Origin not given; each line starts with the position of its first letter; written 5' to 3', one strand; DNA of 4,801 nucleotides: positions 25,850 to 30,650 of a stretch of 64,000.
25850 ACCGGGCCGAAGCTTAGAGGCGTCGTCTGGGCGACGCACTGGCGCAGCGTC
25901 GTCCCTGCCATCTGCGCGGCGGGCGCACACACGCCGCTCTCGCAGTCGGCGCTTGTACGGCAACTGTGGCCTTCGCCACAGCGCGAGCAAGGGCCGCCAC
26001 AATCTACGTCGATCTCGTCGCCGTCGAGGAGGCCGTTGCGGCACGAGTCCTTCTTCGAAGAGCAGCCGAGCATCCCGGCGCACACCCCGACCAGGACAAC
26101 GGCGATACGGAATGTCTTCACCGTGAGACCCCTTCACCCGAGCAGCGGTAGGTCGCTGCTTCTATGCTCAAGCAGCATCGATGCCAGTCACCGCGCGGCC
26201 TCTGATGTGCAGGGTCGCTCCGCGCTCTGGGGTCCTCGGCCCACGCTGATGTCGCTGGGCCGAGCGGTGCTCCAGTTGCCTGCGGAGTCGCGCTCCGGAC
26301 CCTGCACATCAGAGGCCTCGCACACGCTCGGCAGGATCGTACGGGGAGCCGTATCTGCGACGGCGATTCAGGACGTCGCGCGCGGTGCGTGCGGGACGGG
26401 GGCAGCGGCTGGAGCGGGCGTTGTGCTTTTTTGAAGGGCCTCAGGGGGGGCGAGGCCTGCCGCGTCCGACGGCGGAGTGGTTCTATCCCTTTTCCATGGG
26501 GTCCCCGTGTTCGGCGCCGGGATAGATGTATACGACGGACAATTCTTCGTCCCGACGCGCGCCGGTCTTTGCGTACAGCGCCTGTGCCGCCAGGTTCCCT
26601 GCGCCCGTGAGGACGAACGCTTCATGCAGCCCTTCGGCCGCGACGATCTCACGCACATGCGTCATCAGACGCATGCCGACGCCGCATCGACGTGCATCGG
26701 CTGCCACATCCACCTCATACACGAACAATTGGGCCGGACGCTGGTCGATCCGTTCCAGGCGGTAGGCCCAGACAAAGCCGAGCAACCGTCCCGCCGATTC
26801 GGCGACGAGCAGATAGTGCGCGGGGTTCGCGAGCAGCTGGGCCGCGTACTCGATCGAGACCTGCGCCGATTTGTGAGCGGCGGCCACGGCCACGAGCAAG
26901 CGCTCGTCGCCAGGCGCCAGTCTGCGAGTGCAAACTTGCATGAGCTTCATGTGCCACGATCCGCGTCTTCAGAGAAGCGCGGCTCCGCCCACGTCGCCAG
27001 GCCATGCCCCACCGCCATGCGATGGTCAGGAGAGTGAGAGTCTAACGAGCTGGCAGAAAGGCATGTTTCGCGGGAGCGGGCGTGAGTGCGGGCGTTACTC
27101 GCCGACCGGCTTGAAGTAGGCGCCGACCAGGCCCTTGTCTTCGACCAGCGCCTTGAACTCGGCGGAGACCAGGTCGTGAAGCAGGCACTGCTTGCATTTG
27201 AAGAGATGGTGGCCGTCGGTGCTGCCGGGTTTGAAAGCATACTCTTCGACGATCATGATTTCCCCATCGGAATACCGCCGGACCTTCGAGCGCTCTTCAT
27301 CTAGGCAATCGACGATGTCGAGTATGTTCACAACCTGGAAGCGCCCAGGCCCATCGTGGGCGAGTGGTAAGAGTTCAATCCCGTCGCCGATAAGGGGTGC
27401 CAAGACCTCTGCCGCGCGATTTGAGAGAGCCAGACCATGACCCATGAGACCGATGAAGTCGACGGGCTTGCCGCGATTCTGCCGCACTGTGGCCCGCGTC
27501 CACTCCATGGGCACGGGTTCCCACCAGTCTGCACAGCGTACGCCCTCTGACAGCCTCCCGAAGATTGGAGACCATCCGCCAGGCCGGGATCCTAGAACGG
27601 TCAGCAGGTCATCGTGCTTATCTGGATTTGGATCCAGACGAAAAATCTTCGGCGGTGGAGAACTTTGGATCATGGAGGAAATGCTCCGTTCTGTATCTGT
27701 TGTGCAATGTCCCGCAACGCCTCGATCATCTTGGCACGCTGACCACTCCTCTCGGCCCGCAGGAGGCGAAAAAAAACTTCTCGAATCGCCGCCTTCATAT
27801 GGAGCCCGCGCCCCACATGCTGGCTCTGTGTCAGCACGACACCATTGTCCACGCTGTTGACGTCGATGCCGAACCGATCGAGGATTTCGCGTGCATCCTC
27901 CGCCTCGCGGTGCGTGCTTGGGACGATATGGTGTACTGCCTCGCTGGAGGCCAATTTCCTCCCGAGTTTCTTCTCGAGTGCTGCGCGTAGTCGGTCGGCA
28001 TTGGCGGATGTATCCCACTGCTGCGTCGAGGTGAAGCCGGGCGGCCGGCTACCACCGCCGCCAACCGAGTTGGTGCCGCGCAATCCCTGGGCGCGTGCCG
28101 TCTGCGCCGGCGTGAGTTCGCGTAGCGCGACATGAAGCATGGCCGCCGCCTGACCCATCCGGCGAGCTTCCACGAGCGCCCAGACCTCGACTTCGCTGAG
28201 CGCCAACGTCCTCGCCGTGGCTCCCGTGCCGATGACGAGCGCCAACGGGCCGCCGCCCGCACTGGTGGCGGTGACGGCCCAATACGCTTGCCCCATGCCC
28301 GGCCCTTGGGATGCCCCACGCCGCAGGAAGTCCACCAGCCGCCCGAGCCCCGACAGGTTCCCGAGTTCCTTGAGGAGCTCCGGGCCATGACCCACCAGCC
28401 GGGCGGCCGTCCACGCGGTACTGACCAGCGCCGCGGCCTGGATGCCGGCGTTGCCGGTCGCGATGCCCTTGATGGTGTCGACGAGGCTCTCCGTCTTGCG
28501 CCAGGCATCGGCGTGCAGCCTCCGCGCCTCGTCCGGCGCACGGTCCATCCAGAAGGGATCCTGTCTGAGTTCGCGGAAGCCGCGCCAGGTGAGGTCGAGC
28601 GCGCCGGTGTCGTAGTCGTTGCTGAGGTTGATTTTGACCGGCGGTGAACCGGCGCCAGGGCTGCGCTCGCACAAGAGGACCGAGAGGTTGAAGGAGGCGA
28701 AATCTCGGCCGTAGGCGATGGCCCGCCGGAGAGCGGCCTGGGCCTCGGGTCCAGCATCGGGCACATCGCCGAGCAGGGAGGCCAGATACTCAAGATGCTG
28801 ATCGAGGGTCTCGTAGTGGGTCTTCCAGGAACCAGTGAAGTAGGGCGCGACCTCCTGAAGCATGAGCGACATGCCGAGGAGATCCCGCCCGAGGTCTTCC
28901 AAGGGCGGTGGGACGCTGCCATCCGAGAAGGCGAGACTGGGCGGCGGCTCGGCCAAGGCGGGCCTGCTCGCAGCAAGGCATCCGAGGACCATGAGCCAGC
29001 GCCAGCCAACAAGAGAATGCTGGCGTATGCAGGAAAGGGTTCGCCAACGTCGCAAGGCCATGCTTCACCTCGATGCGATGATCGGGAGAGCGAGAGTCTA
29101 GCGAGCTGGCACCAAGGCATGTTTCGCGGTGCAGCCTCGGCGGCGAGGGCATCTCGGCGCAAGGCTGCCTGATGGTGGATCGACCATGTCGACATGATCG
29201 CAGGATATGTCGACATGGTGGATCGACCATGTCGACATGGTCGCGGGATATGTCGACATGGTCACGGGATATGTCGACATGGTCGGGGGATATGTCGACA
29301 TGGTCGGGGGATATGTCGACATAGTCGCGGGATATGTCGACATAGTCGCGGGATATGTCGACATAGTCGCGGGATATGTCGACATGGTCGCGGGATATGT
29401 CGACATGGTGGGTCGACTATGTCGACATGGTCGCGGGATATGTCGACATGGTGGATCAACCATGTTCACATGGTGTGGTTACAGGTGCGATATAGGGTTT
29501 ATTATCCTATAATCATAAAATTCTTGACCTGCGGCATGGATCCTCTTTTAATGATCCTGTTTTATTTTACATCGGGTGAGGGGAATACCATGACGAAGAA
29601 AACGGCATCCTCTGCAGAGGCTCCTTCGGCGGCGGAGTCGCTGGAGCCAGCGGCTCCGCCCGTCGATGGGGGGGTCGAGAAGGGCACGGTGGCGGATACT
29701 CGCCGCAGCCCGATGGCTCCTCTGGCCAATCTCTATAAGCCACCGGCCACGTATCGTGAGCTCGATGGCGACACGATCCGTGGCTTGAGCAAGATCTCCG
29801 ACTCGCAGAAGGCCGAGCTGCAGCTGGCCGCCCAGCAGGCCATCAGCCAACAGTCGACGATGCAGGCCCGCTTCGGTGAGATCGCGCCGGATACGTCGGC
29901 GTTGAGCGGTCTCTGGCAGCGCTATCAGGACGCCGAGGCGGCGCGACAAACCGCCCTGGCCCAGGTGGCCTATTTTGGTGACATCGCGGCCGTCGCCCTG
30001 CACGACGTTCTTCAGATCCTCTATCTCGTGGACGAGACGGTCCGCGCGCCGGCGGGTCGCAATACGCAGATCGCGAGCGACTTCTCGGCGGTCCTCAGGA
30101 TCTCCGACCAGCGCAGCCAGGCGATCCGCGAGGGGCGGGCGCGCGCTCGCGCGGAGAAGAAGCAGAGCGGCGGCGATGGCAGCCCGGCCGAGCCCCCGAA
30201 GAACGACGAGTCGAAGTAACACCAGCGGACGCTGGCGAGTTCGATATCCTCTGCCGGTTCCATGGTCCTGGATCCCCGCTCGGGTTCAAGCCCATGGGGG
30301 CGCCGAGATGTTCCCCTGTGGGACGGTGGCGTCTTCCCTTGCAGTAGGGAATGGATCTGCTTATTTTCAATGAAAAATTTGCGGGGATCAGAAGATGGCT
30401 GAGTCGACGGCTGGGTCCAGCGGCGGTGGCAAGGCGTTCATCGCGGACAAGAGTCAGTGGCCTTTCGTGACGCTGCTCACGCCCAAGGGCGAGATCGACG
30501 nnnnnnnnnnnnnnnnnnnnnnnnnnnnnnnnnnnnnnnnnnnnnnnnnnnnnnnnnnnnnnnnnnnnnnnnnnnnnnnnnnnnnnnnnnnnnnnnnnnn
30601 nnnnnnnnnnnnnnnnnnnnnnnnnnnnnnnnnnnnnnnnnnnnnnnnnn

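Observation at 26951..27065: Conserved toxin leader plus first codons occurs three times and is grafted in front of a GNAT gene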

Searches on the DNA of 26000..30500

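Call 11: search_rna_families(source=window, start=26000, end=30500, threshold=evalue, max_evalue=10)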
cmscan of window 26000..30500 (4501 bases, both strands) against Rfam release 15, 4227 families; matches with E-value up to 10: 13.
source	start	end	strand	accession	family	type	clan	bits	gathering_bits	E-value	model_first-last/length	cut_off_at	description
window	29208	29300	+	RF03729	mir-2363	Gene; miRNA;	-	24.9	90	0.24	1-72/72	no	mir-2363 microRNA precursor family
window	29354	29429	+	RF04160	MIR868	Gene; miRNA;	-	24.6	200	0.11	55-135/194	no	MIR868 microRNA precursor family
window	29621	29671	-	RF02000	MIR1846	Gene; miRNA;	-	24.5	77.5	0.17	29-84/110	no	MIR1846 microRNA precursor family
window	28937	29010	-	RF03924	mir-1228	Gene; miRNA;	-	23.4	88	1.4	1-73/73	no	mir-1228 microRNA precursor family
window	29208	29279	-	RF03729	mir-2363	Gene; miRNA;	-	23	90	0.75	1-72/72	no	mir-2363 microRNA precursor family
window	29604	29690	+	RF02000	MIR1846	Gene; miRNA;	-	21.2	77.5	1.3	1-110/110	no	MIR1846 microRNA precursor family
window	29365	29438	+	RF03684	mir-1990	Gene; miRNA;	-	21.1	63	0.24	1-75/75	no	mir-1990 microRNA precursor family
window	29312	29386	-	RF00785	mir-90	Gene; miRNA;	-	21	68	0.75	1-84/84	no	mir-90 microRNA precursor family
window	29184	29260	-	RF04248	MIR7486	Gene; miRNA;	-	20.9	67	3.7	1-87/87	no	MIR7486 microRNA precursor family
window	28809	28924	-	RF02832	Scr5676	Gene; sRNA;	-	16.7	56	9.2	1-130/130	no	Streptomyces RNA 5676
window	29179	29304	+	RF02144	rsmX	Gene;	CL00106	16.6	56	8.2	1-114/114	no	rsmX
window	29208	29237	-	RF00498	EAV_LTH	Cis-reg; leader;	-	16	70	5.8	1-45/45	no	Equine arteritis virus leader TRS hairpin (LTH)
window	29346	29438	-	RF03684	mir-1990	Gene; miRNA;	-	15.6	63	9.8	1-75/75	no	mir-1990 microRNA precursor family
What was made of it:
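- On Known cis-regulatory RNA (Rfam): In 26000-30500 only sub-threshold, eukaryotic-miRNA-type noise was found (call 11).
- Tried and rejected: Rfam scan of 26000-30500 at a permissive threshold gave only noise (call 11).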

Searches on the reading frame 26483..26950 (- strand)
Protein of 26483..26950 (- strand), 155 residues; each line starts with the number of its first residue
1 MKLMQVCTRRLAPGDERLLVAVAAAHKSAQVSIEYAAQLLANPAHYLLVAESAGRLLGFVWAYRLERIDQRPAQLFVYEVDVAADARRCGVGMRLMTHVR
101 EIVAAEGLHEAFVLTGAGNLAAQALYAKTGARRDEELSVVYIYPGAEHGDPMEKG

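Call 10: search_protein_families(library=pfam, proteins=[window:26483-26950:-], max_evalue=0.1)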
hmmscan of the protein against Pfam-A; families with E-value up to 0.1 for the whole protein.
window:26483-26950:- (155 aa): 5 families
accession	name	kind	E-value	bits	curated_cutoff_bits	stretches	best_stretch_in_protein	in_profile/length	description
PF00583.31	Acetyltransf_1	-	7.9e-13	49.2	20.7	1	36-130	25-115/116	Acetyltransferase (GNAT) family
PF13508.13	Acetyltransf_7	-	2.9e-08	34.4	27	1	45-130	3-81/84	Acetyltransferase (GNAT) domain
PF08445.16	FR47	-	3.4e-05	24.2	22.1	1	77-135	24-81/86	FR47-like protein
PF13673.13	Acetyltransf_10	-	4.2e-05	24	23.6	1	33-133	19-109/128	Acetyltransferase (GNAT) domain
PF13302.13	Acetyltransf_3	-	0.084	14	25.4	1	40-132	45-138/138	Acetyltransferase (GNAT) domain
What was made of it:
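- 26483..26950 (-): GNAT acetyltransferase gene, complete. The native start is probably ATG 26941. Not fused to the stub. Pfam Acetyltransf_1 at 49.2 bits (call 10).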

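Call 16: find_encoding_contigs(protein=window:26483-26950:-, flank=10000, max_places=6)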
Protein window:26483-26950:- (155 aa): 2 contigs read that carry it; 2 places shown.
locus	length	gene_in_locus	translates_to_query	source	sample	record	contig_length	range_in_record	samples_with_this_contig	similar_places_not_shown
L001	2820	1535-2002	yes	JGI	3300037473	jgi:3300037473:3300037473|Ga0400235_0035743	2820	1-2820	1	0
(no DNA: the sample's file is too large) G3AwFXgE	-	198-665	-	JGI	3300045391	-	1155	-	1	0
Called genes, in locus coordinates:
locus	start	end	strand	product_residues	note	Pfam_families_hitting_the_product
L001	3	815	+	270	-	?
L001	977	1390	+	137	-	PF07791:Imm11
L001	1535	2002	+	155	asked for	PF13673:Acetyltransf_10 (weak), PF00583:Acetyltransf_1, PF13508:Acetyltransf_7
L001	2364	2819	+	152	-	?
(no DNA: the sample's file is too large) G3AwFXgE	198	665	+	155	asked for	PF13673:Acetyltransf_10 (weak), PF00583:Acetyltransf_1, PF13508:Acetyltransf_7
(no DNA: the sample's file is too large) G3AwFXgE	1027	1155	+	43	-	?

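Call 44: search_protein_families(library=ncbifam, proteins=[window:26483-26950:-], max_evalue=0.01)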
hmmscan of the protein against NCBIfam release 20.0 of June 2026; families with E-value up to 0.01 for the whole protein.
window:26483-26950:- (155 aa): 13 families
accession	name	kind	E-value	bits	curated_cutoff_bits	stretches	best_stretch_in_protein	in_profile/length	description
NF033083.0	AAC_3_I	equivalog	3.8e-17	62.8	200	1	25-134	28-137/145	AAC(3)-I family aminoglycoside N-acetyltransferase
TIGR01575.1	rimI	equivalog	1.1e-08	35.3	86.4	1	25-139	12-120/132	ribosomal protein S18-alanine N-acetyltransferase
TIGR02406.1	ectoine_EctA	equivalog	2e-08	34.4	120.6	1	31-140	24-132/157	diaminobutyrate acetyltransferase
TIGR03448.1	mycothiol_MshD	equivalog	6.7e-07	28.9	163.1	1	44-133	199-287/294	mycothiol synthase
NF008212.0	PRK10975.1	equivalog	1.1e-06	28.7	219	1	47-132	141-221/232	dTDP-4-amino-4,6-dideoxy-D-galactose acyltransferase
TIGR02382.1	wecD_rffC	equivalog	1.1e-06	28.4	195.1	1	46-132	100-181/191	dTDP-4-amino-4,6-dideoxy-D-galactose acyltransferase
NF041716.1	HxA_phane_GNAT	equivalog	1.6e-06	28.1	250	1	43-134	50-143/152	cyclophane-containing RiPP N-acetyltransferase HaaN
NF002959.0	PRK03624.1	equivalog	6.1e-05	22.8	124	1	41-138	45-136/147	GNAT family acetyltransferase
NF040503.1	resist_ArsN1a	equivalog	0.00021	21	170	1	38-133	39-135/159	arsinothricin resistance N-acetyltransferase ArsN1 family A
NF049894.1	CG3035_N_ac_Glu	equivalog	0.00072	18.9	280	1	80-132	238-290/300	N-acetylglutamate synthase, CG3035 family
NF040504.1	resist_ArsN1b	equivalog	0.00078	19.3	210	1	44-130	47-132/159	arsinothricin resistance N-acetyltransferase ArsN1 family B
NF000021.4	AAC_6p_Serra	exception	0.0034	17.1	310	1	38-136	35-137/146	aminoglycoside 6'-N-acetyltransferase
TIGR03103.1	trio_acet_GNAT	equivalog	0.0087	14.6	569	1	19-133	97-214/547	N-acetylglutaminylglutamine synthetase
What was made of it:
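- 26483..26950 (-): AAC(3)-I-like but far below the equivalog cut-off (call 44).
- Closest known: AHH nuclease / Imm11 toxin-immunity pairs of myxobacteria. Different: The N-terminal ~340 aa region matches no Pfam or NCBIfam model (calls 10, 44).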

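Call 53: find_homologous_proteins(query=window:26483-26950:-, max_evalue=1e-10)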
Query window:26483-26950:- (155 aa): 26 proteins with E <= 1e-10 among 916 candidates.
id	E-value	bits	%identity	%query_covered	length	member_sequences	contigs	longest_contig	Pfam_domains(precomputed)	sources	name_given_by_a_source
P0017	2.2e-94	331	100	100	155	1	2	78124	PF13673.14,PF13508.14,PF00583.32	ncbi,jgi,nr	ncbi:MAG TPA: GNAT family N-acetyltransferase [Polyangia bacterium]|jgi:ribosomal protein S18 acetyl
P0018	3.2e-34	136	54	92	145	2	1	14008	PF13673.14,PF13508.14,PF00583.32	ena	-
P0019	1.2e-33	134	53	90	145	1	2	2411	PF13673.14,PF13508.14,PF08445.17,PF00583.32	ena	-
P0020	1.5e-32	131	53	84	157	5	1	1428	PF13673.14,PF13508.14,PF00583.32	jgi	jgi:ribosomal protein S18 acetylase RimI-like enzyme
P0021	2.5e-32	130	58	77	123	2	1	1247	PF13508.14,PF00583.32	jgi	jgi:ribosomal protein S18 acetylase RimI-like enzyme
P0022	1.7e-29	121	47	94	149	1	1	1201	PF13673.14,PF13508.14,PF00583.32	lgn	-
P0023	8.0e-28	115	47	90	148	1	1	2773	PF13673.14,PF13508.14,PF08445.17,PF00583.32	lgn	-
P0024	2.8e-27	113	44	91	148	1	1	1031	PF13673.14,PF13508.14,PF00583.32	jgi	jgi:aminoglycoside 3-N-acetyltransferase I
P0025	5.4e-27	113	44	92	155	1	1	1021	PF13673.14,PF13508.14,PF08445.17,PF00583.32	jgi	jgi:ribosomal protein S18 acetylase RimI-like enzyme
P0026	1.2e-26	111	43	95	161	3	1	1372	PF13673.14,PF13508.14,PF00583.32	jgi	jgi:aminoglycoside 3-N-acetyltransferase I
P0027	1.0e-25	108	44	91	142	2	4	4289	PF13673.14,PF13508.14,PF08445.17,PF00583.32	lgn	-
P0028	1.9e-25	108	45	91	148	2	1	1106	PF13673.14,PF13508.14,PF08445.17,PF00583.32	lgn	-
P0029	2.7e-24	104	41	94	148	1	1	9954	PF13673.14,PF13508.14,PF00583.32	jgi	jgi:aminoglycoside 3-N-acetyltransferase I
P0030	3.0e-24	104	42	90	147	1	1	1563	PF13673.14,PF13508.14,PF08445.17,PF14542.13,PF00583.32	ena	-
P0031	5.9e-24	103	44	77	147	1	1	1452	PF13673.14,PF13508.14,PF08445.17,PF14542.13,PF00583.32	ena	-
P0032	3.3e-23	100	41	90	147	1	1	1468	PF13673.14,PF13508.14,PF08445.17,PF14542.13,PF00583.32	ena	-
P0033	5.8e-23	99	43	94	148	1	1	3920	PF13673.14,PF13508.14,PF08445.17,PF00583.32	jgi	jgi:ribosomal protein S18 acetylase RimI-like enzyme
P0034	9.4e-23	99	41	90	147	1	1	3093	PF13673.14,PF13508.14,PF00583.32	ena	-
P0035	2.3e-22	98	47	68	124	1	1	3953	PF13673.14,PF13508.14,PF00583.32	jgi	jgi:aminoglycoside 3-N-acetyltransferase I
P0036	2.3e-21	94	40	91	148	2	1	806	PF13508.14,PF08445.17,PF00583.32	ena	-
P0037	1.0e-20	92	40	91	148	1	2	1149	PF13673.14,PF13508.14,PF08445.17,PF00583.32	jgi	jgi:ribosomal protein S18 acetylase RimI-like enzyme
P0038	2.1e-19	88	39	91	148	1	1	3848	PF13508.14,PF00583.32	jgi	jgi:ribosomal protein S18 acetylase RimI-like enzyme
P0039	2.1e-19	88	44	75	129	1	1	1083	PF13673.14,PF13508.14,PF08445.17,PF00583.32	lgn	-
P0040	3.9e-18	84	44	70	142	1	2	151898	PF13673.14,PF13508.14,PF08445.17,PF00583.32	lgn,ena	-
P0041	9.5e-16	76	41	90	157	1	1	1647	PF13673.14,PF13508.14,PF08445.17,PF00583.32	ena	-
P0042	2.1e-14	72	38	89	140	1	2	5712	PF13673.14,PF13508.14,PF08445.17,PF00583.32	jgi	jgi:aminoglycoside 3-N-acetyltransferase I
